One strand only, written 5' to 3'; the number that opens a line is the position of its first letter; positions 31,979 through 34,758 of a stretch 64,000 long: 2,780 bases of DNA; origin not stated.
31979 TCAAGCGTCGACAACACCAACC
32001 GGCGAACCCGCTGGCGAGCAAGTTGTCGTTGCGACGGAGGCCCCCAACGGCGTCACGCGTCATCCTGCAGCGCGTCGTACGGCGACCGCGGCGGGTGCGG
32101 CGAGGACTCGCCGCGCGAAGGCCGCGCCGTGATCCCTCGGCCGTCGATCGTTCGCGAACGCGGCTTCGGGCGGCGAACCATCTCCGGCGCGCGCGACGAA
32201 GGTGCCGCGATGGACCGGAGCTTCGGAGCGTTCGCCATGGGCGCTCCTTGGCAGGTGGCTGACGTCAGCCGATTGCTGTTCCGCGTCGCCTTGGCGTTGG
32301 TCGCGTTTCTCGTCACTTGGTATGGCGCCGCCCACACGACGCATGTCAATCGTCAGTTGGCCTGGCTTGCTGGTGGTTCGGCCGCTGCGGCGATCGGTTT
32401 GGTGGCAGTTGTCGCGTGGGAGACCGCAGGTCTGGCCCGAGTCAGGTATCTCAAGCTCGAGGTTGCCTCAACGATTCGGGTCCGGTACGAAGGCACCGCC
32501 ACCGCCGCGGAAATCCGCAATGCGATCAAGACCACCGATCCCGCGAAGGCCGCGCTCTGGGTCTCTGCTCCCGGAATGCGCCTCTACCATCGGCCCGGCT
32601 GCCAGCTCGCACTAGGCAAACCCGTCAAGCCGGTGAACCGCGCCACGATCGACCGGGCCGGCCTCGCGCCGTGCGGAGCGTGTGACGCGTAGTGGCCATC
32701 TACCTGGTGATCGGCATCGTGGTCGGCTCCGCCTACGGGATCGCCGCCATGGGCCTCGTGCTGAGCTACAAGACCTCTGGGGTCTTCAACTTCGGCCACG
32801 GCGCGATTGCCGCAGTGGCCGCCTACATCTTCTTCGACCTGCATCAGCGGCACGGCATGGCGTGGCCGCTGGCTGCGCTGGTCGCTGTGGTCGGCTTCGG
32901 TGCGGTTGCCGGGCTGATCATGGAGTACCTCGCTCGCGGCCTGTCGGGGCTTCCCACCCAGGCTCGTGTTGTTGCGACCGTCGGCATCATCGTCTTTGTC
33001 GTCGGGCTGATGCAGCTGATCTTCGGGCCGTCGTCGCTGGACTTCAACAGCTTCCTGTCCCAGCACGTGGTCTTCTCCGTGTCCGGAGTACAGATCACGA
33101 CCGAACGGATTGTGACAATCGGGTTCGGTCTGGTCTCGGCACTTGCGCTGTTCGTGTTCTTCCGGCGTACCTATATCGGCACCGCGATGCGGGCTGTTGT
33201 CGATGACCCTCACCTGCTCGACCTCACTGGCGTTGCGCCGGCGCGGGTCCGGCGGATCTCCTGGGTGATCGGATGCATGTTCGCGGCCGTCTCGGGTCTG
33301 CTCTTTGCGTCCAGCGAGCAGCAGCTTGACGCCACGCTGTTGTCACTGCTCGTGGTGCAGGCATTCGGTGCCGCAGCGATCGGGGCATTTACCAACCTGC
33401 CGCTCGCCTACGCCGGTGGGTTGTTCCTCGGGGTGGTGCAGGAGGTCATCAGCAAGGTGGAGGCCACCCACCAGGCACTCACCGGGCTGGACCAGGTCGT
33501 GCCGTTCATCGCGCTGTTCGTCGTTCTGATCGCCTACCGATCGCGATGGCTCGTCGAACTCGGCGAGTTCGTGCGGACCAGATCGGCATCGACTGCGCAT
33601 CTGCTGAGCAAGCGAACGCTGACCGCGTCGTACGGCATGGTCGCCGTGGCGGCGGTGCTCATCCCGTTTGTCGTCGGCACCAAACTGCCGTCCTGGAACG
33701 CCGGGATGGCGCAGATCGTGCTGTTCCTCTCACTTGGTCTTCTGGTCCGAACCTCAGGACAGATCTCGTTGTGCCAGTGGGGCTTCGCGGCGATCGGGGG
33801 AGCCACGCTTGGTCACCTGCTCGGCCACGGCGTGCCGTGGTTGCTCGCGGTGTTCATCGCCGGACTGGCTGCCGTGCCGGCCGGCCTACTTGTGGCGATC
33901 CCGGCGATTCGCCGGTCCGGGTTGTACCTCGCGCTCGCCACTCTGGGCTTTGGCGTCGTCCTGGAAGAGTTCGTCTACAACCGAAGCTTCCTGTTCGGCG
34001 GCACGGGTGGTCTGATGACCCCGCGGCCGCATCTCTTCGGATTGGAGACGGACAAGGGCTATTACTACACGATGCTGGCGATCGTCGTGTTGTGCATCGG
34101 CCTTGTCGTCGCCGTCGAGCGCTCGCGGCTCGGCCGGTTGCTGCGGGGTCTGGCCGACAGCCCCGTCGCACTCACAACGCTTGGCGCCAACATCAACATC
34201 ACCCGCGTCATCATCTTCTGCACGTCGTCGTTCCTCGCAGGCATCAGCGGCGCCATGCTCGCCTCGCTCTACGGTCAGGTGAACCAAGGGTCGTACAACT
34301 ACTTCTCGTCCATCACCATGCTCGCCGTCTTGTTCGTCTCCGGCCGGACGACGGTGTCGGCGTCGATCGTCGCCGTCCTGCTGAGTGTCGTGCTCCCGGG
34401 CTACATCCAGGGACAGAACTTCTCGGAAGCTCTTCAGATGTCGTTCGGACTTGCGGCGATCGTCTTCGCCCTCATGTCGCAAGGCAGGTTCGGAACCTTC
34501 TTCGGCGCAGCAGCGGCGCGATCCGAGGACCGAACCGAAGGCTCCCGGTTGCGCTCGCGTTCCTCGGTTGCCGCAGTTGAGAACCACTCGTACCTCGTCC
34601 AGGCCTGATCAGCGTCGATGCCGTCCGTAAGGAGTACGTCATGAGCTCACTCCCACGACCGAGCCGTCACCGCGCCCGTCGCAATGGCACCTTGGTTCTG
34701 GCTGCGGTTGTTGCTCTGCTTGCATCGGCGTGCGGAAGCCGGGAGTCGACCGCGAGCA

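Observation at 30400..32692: Uncharacterized three-gene surface/membrane module inserted inside a Liv-type ABC importer operon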

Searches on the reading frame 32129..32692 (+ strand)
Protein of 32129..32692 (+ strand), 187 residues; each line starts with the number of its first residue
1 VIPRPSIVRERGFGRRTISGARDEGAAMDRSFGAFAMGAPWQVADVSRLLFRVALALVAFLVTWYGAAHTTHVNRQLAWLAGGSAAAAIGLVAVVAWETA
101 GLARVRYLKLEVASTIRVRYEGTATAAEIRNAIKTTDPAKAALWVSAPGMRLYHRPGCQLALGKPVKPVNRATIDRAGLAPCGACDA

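Call 4: search_protein_families(library=pfam, proteins=[window:32210-32692:+], max_evalue=1)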
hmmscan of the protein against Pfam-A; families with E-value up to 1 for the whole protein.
window:32210-32692:+ (160 aa): 0 families

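Call 5: search_protein_families(library=ncbifam, proteins=[window:32210-32692:+], max_evalue=1)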
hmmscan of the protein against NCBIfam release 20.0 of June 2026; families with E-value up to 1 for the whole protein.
window:32210-32692:+ (160 aa): 0 families

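Call 7: search_solved_structures(query=window:32210-32692:+, max_evalue=10)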
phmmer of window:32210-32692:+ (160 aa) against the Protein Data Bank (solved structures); distinct sequences matched with E-value up to 10: 1.
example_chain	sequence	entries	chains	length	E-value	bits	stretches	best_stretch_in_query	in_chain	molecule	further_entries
3bwh_A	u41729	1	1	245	0.82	13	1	58-104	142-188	cucurmosin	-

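Call 17: find_homologous_proteins(query=window:32210-32692:+)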
Query window:32210-32692:+ (160 aa): 9 proteins with E <= 0.001 among 738 candidates.
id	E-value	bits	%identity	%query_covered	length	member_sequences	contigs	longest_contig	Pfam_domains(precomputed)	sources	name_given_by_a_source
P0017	4.4e-98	344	100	100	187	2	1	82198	-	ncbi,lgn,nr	ncbi:MAG TPA: hypothetical protein VHV76_00455 [Mycobacteriales bacterium]|nr:hypothetical protein [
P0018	4.0e-77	276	79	100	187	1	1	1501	-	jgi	jgi:hypothetical protein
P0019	2.3e-75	270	78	99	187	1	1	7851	-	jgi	jgi:hypothetical protein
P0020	1.6e-72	261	75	99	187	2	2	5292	-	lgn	-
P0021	1.6e-65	238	69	99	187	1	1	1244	-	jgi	jgi:hypothetical protein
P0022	3.2e-64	234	69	99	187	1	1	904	-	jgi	jgi:hypothetical protein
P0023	1.5e-63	231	68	100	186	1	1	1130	-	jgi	-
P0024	1.0e-57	212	65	99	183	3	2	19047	-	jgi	jgi:hypothetical protein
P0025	2.8e-4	39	30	79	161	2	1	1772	-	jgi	jgi:hypothetical protein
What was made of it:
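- Checked: This matches the NCBI and JGI gene calls, and its closest homologues (65-79% identity) are 183-187 aa long (call 17).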

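Call 20: find_encoding_contigs(protein=P0017, flank=10000, max_places=3)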
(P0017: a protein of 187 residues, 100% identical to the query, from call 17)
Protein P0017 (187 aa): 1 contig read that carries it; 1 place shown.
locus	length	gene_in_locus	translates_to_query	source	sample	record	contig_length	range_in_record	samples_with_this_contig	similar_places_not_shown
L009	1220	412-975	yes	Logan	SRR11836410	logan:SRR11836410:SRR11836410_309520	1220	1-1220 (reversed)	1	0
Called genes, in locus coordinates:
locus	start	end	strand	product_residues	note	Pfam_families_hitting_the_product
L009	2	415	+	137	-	?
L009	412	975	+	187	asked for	-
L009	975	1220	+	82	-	?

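Call 21: find_encoding_contigs(protein=P0025, flank=5000, max_places=3)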
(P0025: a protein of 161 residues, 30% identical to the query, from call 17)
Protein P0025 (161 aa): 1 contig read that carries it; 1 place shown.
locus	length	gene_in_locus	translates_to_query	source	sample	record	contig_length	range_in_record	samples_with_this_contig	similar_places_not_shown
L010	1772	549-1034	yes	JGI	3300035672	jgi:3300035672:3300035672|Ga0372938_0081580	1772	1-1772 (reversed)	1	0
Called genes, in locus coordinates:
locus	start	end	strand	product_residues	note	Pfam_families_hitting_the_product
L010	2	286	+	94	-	?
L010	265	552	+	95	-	-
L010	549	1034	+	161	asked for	-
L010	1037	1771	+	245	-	?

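Call 40: search_protein_families(library=pfam, proteins=[window:32129-32692:+], max_evalue=0.5)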
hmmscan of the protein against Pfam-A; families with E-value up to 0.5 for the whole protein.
window:32129-32692:+ (187 aa): 0 families

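Call 65: predict_structure(alignment_id=A4)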
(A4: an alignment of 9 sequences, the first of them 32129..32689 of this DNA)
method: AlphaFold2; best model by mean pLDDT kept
length: 187 residues; sequences in the alignment: 9
mean_pLDDT: 61.0   pTM: 0.30
mean pLDDT of the five models: 61.0, 57.6, 57.2, 55.8, 51.9
residues with pLDDT >= 90: 0; 70-90: 74; 50-70: 52; < 50: 61
segments of 3 or more residues with pLDDT < 50: 1-42, 120-126, 132-141
pLDDT, mean of each block of 10 residues (from residue 1): 36 36 41 43 61 78 65 63 73 70 55 53 48 48 74 82 78 84 76
secondary structure, 60 per line:
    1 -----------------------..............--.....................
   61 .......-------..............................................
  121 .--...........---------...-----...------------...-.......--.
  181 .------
elements in order: H24-37 H40-67 H75-121 H124-134 E144-146 E152-154 E167-169 H171-177
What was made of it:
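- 32549..32689 (+): C-terminal H-x3-C...C-x2-C domain of P3 (YHRPGC-x22-PCGAC). The AF2 model gives beta-beta-beta-alpha with pLDDT 74-84 (call 65).
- Its predicted location is cytoplasmic, after a long helix (call 65).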

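Call 70: fold_search(model_id=the predicted structure, library=pdb)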
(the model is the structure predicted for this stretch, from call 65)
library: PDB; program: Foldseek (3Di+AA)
matches with E <= 10: 20; with E <= 0.001: 0
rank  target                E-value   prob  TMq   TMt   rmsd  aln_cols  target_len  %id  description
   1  7dlu_A                6.5e-01  0.12  0.19  0.15  25.2       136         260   15  Mechanosensitive channel MscS K180R mutant (released 2022-03-02)
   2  4afl_A                2.4e+00  0.12  0.19  0.29   6.5        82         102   18  The crystal structure of the ING4 dimerization domain reveals the functional organization of the ING family of chromat (released 2012-02-22)
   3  8glv_5V               3.1e+00  0.09  0.19  0.19  19.4       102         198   16  96-nm repeat unit of doublet microtubules from Chlamydomonas reinhardtii flagella (released 2023-05-31)
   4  6u42_5V               3.3e+00  0.08  0.19  0.28  19.4       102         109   16  Natively decorated ciliary doublet microtubule (released 2019-11-13)
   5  5lpn_B                3.8e+00  0.09  0.25  0.32   8.1       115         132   14  Structure of human Rab10 in complex with the bMERB domain of Mical-1 (released 2016-08-24)
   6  9p0n_A                4.8e+00  0.03  0.20  0.16  26.6       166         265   11  MscS in Glyco-DIBMA Native Nanodiscs (C7 symmetry) (released 2026-01-28)
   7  6pwn_A                5.5e+00  0.06  0.24  0.18  30.2       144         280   13  MscS Nanodisc with N-terminal His-Tag (released 2020-01-08)
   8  6pwo_A                5.8e+00  0.08  0.26  0.20  26.3       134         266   12  MscS DDM (released 2020-01-08)
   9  4hw9_A                6.2e+00  0.06  0.23  0.17  20.2       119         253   13  Crystal Structure of Helicobacter pylori MscS (Closed State) (released 2013-02-13)
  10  6pao_B                6.2e+00  0.06  0.23  0.10   9.8       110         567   14  Structure of a bacterial Atm1-family ABC exporter with ATP bound (released 2020-06-24)
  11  5me8_A                7.0e+00  0.13  0.30  0.48   6.9        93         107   13  N-terminal domain of the human tumor suppressor ING5 (released 2018-03-14)
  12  6u42_5S               7.0e+00  0.06  0.21  0.20  19.6       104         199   13  Natively decorated ciliary doublet microtubule (released 2019-11-13)
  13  7w5z_N                7.0e+00  0.06  0.19  0.18  15.0       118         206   16  Cryo-EM structure of Tetrahymena thermophila mitochondrial complex IV, composite dimer model (released 2022-04-06)
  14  7ux1_A                7.5e+00  0.07  0.24  0.07  21.2       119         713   12  EcMscK in an Open Conformation (released 2022-11-23)
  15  6dkm_D                7.9e+00  0.16  0.28  0.59   3.4        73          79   11  DHD131 (released 2018-12-19)
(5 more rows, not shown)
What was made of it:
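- Tried and rejected: Foldseek of the P3 model returned nothing (call 70).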

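Call 87: search_protein_families(library=padloc, proteins=[window:32129-32692:+], max_evalue=0.1)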
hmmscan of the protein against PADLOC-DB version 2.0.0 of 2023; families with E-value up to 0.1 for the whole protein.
window:32129-32692:+ (187 aa): 0 families

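Call 88: search_protein_families(library=phrogs, proteins=[window:32129-32692:+], max_evalue=0.1)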
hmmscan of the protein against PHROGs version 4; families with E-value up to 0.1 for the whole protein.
window:32129-32692:+ (187 aa): 0 families

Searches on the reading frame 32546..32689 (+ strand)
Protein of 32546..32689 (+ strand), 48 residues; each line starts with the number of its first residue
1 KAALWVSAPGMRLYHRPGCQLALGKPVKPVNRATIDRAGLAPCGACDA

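Call 52: search_solved_structures(query=A3, max_evalue=10, show_alignments=3)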
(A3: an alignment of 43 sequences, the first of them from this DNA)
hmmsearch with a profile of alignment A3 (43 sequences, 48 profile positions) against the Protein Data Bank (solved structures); distinct sequences matched with E-value up to 10: 5.
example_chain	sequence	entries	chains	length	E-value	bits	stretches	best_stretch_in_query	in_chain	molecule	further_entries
7qsa_A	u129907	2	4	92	0.84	12.7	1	21-43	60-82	Protein scribble homolog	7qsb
7qs8_A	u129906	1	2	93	0.86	12.7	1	21-43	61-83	Protein scribble homolog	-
7qtu_B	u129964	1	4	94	0.88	12.6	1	21-43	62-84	Protein scribble homolog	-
5vwi_A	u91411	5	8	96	0.91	12.6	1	21-43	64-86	Protein scribble homolog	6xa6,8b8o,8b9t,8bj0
7aor_y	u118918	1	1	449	1.8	11.6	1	14-47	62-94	Sod_Fe_C domain-containing protein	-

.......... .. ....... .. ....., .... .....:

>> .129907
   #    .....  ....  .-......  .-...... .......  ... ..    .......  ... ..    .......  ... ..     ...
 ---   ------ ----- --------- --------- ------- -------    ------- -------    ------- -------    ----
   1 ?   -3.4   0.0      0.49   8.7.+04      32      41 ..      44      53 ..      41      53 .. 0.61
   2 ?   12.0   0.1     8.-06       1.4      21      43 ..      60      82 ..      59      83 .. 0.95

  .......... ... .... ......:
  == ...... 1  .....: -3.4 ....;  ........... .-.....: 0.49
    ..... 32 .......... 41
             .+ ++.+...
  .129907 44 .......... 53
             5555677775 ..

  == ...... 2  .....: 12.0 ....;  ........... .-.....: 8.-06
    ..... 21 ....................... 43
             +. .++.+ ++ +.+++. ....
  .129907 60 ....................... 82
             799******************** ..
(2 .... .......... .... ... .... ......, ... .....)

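Call 53: search_protein_families(library=pfam, alignment_id=A3, max_evalue=10)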
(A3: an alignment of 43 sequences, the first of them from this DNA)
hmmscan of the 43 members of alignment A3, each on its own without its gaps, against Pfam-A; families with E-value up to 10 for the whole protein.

A. member 1, seq(48 aa): 0 families

B. families by the number of members that match (of 43 scanned): 12 families
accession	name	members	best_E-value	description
PF19746.4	DUF6233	17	1.2e-06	Family of unknown function (DUF6233)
PF02805.21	Ada_Zn_binding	1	0.0016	Metal binding domain of Ada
PF18930.5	DUF5679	1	0.036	Domain of unknown function (DUF5679)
PF14421.12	LmjF365940-deam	1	0.036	LmjF365940 subfamily CDD/CDA-like deaminase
PF24921.1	RING_XB3-XBAT31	1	0.044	E3 ubiquitin-protein ligase XB3/XBAT31 RING finger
PF21218.2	Fpg-like_C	1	0.069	Formamidopyrimidine-DNA glycosylase-like, C-terminal domain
PF00383.29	dCMP_cyt_deam_1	1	0.1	Cytidine and deoxycytidylate deaminase zinc-binding region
PF03640.20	Lipoprotein_15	1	0.15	Secreted repeat of unknown function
PF04767.17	Pox_F17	1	0.15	DNA-binding 11 kDa phosphoprotein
PF04889.17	Cwf_Cwc_15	1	0.17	Cwf15/Cwc15 cell cycle control protein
PF21276.3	ZNF512_C2HC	1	0.18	Zinc finger protein 512, C2HC zinc finger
PF20264.4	DUF4784_N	1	0.23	DUF4784 N-terminal Ig-like domain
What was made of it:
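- On Ada_Zn_binding (PF02805): 1 of 43 family members hits, at E 0.0016 (call 53).
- On DUF6233 (PF19746): 17 of 43 C-terminal domains match, best E 1.2e-6, but the window's own copy does not (call 53).
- Closest known: Ada N-terminal zinc domain. Same: 17/43 family members hit DUF6233 (call 53).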

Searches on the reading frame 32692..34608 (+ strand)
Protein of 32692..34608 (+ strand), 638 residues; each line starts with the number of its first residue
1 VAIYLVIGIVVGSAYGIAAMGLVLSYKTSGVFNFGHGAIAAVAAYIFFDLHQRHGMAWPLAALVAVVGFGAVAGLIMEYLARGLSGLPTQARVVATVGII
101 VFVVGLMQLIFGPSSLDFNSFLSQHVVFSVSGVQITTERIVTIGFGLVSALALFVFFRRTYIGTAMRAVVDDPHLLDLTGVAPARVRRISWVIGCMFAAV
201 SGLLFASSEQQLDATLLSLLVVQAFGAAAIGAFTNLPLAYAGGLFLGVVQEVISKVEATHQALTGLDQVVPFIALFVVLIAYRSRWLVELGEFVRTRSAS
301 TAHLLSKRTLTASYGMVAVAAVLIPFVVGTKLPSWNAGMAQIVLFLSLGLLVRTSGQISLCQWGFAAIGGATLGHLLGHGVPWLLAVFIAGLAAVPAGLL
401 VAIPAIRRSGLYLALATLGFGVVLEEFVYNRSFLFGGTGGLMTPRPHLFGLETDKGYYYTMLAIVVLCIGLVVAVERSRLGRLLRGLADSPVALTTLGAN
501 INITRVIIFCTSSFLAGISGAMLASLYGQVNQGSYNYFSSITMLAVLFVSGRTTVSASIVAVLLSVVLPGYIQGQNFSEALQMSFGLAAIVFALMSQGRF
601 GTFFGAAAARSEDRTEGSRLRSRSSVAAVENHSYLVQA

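Call 4: search_protein_families(library=pfam, proteins=[window:32692-34608:+], max_evalue=1)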
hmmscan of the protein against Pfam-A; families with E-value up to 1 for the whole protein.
window:32692-34608:+ (638 aa): 2 families
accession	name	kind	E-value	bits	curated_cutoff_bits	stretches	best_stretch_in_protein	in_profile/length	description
PF02653.21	BPD_transp_2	-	2.6e-48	164.9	26.8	2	5-279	2-269/269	Branched-chain amino acid transport system / permease component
PF16051.10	DUF4797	-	0.19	12.2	27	1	82-91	15-24/44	Domain of unknown function (DUF4797)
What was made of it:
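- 32692..34608 (+): Fused LivH-LivM permease (638 aa). PF02653, 2 stretches, E 2.6e-48 (call 4).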

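Call 5: search_protein_families(library=ncbifam, proteins=[window:32692-34608:+], max_evalue=1)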
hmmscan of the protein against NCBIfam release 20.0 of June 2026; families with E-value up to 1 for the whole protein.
window:32692-34608:+ (638 aa): 7 families
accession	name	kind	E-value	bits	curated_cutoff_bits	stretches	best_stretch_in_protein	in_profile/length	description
NF008450.0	PRK11301.1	subfamily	2.9e-22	79.7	366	3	284-454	62-236/418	high-affinity branched-chain amino acid ABC transporter permease LivM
TIGR03409.1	urea_trans_UrtB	equivalog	1.7e-21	77.1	250.3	2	5-273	4-272/291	urea ABC transporter permease subunit UrtB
NF008011.0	PRK10740.1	equivalog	3.6e-16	59.7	379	1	6-281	13-294/308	high-affinity branched-chain amino acid ABC transporter permease LivH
TIGR03408.1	urea_trans_UrtC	equivalog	4.6e-15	56.1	296.2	2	386-598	95-309/313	urea ABC transporter permease subunit UrtC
TIGR03622.1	urea_t_UrtB_arc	equivalog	1.3e-10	41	374.25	1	17-261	16-256/284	urea ABC transporter, permease protein UrtB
NF047928.1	ABC_B6_perm_1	equivalog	0.41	9.7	465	1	464-526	155-217/311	putative B6 ABC transporter permease subunit 1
TIGR03727.1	urea_t_UrtC_arc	equivalog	0.69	8.7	575.55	0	307-566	25-304/369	urea ABC transporter, permease protein UrtC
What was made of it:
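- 32692..34608 (+): LivM, LivH, UrtB and UrtC models hit both halves (call 5).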

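Call 79: search_solved_structures(query=window:32692-34608:+, max_evalue=0.01)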
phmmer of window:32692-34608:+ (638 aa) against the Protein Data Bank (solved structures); distinct sequences matched with E-value up to 0.01: 0.
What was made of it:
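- Closest known: LivHMGF-LivJ/K and other HAAT-family. Different: A sequence search of the PDB found no solved relative of the permease (call 79).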
